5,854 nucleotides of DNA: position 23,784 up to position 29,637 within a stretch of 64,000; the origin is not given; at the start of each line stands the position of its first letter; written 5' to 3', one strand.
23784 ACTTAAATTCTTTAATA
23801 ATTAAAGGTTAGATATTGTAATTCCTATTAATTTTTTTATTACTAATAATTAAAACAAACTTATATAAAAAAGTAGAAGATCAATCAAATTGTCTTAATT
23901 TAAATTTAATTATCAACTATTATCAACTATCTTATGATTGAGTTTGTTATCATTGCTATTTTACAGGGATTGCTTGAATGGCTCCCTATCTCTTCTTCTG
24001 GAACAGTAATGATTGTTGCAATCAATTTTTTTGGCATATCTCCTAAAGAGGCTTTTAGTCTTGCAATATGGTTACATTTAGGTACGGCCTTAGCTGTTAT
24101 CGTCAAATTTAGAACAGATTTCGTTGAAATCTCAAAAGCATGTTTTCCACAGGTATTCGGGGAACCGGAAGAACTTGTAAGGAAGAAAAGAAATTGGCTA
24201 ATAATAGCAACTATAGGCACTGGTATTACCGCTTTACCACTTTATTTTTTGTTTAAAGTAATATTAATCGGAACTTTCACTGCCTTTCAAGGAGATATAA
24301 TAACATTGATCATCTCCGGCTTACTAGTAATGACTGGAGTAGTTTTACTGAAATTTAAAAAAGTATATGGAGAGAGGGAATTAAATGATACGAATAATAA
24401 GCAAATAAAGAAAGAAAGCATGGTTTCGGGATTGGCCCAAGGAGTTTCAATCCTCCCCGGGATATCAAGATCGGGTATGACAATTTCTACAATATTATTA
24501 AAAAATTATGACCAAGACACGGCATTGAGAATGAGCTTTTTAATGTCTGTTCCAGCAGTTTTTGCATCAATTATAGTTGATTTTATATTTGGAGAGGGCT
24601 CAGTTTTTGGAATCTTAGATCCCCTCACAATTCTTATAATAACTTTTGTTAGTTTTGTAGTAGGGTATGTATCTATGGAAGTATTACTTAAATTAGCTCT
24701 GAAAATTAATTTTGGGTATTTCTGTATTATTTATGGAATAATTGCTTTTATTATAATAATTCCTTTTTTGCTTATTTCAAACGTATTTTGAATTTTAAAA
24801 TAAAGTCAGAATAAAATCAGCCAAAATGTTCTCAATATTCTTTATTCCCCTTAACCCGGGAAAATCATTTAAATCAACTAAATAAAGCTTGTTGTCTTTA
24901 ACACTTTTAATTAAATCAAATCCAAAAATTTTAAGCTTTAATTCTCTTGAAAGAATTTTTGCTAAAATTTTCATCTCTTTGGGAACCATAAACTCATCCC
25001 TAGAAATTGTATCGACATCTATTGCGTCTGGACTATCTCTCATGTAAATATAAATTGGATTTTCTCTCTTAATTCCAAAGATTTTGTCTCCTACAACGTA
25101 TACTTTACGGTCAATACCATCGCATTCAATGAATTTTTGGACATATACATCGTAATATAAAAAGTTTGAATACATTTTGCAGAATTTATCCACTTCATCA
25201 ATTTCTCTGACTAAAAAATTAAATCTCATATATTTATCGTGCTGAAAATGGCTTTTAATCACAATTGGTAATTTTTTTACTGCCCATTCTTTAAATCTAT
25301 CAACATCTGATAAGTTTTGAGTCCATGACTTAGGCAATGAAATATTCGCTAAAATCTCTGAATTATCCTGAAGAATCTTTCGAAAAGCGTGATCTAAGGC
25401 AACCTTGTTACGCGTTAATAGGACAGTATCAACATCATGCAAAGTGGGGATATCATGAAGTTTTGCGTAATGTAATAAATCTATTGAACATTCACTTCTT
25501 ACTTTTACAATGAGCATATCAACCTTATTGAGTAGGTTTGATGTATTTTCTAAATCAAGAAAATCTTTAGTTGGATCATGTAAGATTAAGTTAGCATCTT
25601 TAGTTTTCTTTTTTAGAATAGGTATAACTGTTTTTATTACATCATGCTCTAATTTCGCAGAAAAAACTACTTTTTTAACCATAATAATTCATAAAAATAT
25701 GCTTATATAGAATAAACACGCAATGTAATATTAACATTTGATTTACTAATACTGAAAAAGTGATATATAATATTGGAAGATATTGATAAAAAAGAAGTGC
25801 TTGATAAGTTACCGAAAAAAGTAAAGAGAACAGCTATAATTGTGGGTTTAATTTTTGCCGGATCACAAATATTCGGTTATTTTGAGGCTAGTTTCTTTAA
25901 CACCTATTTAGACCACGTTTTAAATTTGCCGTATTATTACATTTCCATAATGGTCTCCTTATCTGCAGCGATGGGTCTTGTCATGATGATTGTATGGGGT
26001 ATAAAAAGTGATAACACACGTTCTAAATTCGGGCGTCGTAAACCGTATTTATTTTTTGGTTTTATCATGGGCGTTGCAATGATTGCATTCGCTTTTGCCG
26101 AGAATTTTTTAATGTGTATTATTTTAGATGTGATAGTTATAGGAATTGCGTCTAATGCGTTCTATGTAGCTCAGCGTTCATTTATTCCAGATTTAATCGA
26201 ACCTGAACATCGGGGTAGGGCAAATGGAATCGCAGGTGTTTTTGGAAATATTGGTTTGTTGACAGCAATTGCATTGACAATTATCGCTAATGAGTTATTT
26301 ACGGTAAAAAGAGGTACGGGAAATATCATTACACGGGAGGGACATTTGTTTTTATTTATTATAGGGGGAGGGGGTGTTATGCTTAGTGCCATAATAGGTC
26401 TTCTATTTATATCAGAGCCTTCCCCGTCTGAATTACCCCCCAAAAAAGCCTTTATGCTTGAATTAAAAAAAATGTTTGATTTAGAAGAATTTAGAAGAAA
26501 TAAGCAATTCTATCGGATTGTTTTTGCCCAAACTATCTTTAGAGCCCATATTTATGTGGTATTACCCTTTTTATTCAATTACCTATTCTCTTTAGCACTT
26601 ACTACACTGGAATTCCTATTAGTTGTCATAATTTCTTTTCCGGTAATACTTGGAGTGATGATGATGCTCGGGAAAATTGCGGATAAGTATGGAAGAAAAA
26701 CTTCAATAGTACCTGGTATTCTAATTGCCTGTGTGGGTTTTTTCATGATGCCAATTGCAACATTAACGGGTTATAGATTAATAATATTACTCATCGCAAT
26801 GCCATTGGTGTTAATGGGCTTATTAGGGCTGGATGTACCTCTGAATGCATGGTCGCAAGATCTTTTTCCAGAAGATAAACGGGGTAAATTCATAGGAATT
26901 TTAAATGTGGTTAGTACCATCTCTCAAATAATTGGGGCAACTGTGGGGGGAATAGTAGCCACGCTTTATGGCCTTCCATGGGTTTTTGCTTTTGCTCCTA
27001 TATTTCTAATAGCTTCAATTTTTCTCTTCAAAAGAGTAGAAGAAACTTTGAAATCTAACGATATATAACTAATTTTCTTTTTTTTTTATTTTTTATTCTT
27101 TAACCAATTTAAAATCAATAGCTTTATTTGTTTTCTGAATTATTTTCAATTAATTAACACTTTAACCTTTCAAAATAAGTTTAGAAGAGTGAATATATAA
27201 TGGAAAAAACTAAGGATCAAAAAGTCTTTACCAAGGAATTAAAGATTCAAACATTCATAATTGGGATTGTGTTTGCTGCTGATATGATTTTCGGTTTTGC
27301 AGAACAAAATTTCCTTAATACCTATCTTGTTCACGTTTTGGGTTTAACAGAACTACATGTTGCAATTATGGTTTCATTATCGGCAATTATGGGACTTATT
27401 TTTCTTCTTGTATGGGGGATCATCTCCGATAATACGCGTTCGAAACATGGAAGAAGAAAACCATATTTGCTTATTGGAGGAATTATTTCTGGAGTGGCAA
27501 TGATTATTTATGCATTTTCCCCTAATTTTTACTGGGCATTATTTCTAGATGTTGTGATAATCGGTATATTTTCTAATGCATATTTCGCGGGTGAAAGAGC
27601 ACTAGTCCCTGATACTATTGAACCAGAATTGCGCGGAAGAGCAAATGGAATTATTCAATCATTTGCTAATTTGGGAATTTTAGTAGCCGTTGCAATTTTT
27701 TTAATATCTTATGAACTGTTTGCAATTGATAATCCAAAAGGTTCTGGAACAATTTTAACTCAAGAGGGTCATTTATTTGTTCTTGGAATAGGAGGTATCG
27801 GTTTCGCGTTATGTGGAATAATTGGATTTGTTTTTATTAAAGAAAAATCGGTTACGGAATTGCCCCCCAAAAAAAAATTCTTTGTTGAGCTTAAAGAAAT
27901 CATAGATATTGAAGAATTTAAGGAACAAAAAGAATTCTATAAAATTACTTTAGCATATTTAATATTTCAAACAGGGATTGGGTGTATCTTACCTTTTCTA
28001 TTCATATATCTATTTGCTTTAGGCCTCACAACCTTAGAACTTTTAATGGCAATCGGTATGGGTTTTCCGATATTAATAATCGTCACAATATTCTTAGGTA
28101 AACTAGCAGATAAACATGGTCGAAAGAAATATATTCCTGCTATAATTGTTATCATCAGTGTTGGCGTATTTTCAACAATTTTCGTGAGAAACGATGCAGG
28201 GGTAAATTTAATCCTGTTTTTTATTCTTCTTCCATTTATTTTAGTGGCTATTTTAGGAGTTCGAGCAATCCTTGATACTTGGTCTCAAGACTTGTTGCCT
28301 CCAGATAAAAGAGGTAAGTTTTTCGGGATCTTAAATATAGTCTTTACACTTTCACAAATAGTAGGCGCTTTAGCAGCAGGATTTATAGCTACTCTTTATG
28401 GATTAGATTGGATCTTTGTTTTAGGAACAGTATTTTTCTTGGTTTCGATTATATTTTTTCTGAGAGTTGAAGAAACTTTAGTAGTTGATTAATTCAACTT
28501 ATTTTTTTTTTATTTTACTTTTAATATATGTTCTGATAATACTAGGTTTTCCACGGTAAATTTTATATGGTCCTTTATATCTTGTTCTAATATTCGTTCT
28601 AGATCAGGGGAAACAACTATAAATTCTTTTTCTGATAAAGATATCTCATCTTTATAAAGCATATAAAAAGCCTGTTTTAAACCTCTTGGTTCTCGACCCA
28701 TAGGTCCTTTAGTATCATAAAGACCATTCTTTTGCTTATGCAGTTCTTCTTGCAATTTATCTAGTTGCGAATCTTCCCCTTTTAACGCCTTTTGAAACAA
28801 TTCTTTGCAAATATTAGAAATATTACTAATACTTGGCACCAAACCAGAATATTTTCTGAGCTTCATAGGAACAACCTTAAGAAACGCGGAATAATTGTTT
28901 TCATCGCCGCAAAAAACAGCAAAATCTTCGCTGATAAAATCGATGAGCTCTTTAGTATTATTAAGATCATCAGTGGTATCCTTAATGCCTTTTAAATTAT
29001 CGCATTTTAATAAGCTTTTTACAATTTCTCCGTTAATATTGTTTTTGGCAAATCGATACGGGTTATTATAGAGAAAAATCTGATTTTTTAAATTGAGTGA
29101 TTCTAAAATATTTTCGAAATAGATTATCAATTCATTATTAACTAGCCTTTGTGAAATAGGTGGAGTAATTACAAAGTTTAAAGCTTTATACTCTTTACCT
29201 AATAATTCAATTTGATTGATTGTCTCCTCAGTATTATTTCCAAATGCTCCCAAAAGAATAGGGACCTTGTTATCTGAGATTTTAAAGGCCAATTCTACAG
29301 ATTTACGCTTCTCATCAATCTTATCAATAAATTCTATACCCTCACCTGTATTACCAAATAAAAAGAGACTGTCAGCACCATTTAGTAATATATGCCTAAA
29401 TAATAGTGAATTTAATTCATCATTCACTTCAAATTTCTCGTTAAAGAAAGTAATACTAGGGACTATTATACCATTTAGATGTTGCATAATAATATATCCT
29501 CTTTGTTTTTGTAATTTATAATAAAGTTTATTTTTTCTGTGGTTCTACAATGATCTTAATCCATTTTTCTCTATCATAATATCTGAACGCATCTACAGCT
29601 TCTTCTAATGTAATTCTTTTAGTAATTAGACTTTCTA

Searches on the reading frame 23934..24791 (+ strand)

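Call 10: search_protein_families(library=pfam, proteins=[window:23934-24791:+])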
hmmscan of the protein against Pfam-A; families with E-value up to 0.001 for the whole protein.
window:23934-24791:+ (285 aa): 1 family
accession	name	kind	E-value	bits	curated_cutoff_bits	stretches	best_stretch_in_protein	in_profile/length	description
PF02673.24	BacA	-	1.9e-47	162.6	33.4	1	5-269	2-256/257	Bacitracin resistance protein BacA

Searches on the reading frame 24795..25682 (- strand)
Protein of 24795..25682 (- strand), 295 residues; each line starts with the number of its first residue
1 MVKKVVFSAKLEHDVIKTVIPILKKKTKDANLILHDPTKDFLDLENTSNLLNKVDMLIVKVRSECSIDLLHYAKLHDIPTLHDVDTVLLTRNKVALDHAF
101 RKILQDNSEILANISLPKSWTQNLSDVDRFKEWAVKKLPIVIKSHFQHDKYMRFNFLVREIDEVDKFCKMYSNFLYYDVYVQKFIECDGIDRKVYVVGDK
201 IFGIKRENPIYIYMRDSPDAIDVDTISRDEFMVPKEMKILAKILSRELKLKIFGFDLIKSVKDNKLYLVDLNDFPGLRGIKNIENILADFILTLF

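Call 10: search_protein_families(library=pfam, proteins=[window:24795-25682:-])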
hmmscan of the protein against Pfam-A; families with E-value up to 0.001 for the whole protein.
window:24795-25682:- (295 aa): 1 family
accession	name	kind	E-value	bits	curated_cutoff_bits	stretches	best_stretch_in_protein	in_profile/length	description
PF05770.16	Ins134_P3_kin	-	4.7e-14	52.8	23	1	219-292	125-200/201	Inositol 1,3,4-trisphosphate 5/6-kinase ATP-grasp domain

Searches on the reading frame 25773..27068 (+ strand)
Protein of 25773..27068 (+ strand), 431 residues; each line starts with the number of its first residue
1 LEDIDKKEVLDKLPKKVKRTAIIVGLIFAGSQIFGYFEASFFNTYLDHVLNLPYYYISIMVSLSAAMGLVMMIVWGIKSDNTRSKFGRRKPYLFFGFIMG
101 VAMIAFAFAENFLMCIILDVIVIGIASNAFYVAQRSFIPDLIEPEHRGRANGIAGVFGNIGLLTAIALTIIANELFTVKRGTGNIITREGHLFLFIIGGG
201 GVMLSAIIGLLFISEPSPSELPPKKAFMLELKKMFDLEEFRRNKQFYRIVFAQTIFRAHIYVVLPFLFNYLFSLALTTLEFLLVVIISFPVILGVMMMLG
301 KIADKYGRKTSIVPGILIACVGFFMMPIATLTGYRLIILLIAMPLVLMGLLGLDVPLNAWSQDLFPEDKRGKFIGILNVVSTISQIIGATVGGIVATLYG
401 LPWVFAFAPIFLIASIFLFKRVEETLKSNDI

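Call 10: search_protein_families(library=pfam, proteins=[window:25773-27068:+])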
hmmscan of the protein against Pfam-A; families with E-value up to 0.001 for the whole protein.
window:25773-27068:+ (431 aa): 3 families
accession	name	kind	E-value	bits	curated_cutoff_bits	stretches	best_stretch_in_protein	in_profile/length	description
PF07690.21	MFS_1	-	3.5e-40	138.4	33.4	2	33-352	6-307/347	Major Facilitator Superfamily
PF13347.12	MFS_2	-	5.1e-15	55.4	27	1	25-350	3-328/427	MFS/sugar transport protein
PF00083.30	Sugar_tr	-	1.2e-08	34.8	22.3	1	276-419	44-188/452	Sugar (and other) transporter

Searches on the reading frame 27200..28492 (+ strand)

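Call 10: search_protein_families(library=pfam, proteins=[window:27200-28492:+])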
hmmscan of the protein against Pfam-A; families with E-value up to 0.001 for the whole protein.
window:27200-28492:+ (430 aa): 4 families
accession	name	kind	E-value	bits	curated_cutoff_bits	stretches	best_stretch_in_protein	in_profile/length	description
PF07690.21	MFS_1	-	1.3e-45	156.3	33.4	2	36-342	15-303/347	Major Facilitator Superfamily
PF13347.12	MFS_2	-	2.9e-22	79.2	27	1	26-344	7-321/427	MFS/sugar transport protein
PF12832.13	MFS_1_like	-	3.5e-08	33.3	25.2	1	248-351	3-108/373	MFS_1 like family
PF00083.30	Sugar_tr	-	8.9e-06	25.3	22.3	0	54-175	48-166/452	Sugar (and other) transporter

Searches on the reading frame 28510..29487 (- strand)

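Call 10: search_protein_families(library=pfam, proteins=[window:28510-29487:-])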
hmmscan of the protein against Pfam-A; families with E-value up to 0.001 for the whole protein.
window:28510-29487:- (325 aa): 1 family
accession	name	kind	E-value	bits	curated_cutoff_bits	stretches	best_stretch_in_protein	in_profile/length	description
PF00701.28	DHDPS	-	2.8e-29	102.2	22.1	1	4-259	2-246/289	Dihydrodipicolinate synthetase family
